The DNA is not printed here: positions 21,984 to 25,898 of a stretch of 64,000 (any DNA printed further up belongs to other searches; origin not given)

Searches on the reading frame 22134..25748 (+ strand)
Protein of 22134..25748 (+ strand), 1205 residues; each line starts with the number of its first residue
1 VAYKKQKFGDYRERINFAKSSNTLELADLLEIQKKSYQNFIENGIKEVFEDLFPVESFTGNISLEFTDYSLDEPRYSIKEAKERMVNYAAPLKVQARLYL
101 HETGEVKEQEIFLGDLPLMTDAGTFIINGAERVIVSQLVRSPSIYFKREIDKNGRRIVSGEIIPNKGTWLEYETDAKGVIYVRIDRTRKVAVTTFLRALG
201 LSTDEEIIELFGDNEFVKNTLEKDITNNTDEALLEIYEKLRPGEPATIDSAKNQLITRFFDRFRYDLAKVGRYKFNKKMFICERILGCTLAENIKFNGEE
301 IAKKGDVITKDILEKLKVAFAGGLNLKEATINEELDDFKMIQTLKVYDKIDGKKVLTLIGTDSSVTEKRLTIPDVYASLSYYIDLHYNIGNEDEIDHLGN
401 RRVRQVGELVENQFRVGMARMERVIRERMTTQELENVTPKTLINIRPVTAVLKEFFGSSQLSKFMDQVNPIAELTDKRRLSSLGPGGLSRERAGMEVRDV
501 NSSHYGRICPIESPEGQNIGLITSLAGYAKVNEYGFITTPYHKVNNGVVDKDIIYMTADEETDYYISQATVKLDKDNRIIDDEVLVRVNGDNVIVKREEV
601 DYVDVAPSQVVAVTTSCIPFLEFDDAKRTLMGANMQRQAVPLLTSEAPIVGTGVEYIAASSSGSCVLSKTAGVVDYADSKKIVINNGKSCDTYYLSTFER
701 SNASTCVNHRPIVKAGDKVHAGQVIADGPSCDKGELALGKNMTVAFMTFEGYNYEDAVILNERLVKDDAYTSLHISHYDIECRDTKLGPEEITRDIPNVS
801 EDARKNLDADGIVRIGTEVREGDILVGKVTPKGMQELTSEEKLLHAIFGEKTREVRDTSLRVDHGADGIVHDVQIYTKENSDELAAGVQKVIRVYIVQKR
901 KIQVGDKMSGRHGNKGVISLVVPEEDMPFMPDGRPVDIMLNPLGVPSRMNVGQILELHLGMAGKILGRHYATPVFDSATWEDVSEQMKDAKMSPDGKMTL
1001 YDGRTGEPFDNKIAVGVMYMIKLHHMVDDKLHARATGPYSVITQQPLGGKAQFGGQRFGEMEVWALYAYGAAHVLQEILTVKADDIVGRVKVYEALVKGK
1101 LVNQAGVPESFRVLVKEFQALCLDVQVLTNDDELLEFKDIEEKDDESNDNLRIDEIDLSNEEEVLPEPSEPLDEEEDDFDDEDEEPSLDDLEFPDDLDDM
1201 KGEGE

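Call 69: search_protein_families(library=pfam, proteins=[window:22134-25748:+], max_evalue=0.00001)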
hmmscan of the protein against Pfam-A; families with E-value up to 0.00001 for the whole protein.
window:22134-25748:+ (1205 aa): 6 families
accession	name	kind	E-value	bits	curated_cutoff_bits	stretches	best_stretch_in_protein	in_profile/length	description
PF00562.33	RNA_pol_Rpb2_6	-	1.4e-141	472.4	23.4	1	668-1052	2-373/373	RNA polymerase Rpb2, domain 6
PF04561.19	RNA_pol_Rpb2_2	-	1.1e-33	116.9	21.7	2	140-279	1-145/190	RNA polymerase Rpb2, domain 2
PF04565.21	RNA_pol_Rpb2_3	-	2.8e-25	88.7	21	1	464-531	2-68/68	RNA polymerase Rpb2, domain 3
PF04560.25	RNA_pol_Rpb2_7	-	2.5e-24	86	32.1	1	1054-1129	1-86/87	RNA polymerase Rpb2, domain 7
PF10385.14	RNA_pol_Rpb2_45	-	1.6e-21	76.5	28.2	1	541-606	1-66/66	RNA polymerase beta subunit external 1 domain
PF04563.20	RNA_pol_Rpb2_1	-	1.9e-21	77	28.2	1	29-449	2-202/203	RNA polymerase beta subunit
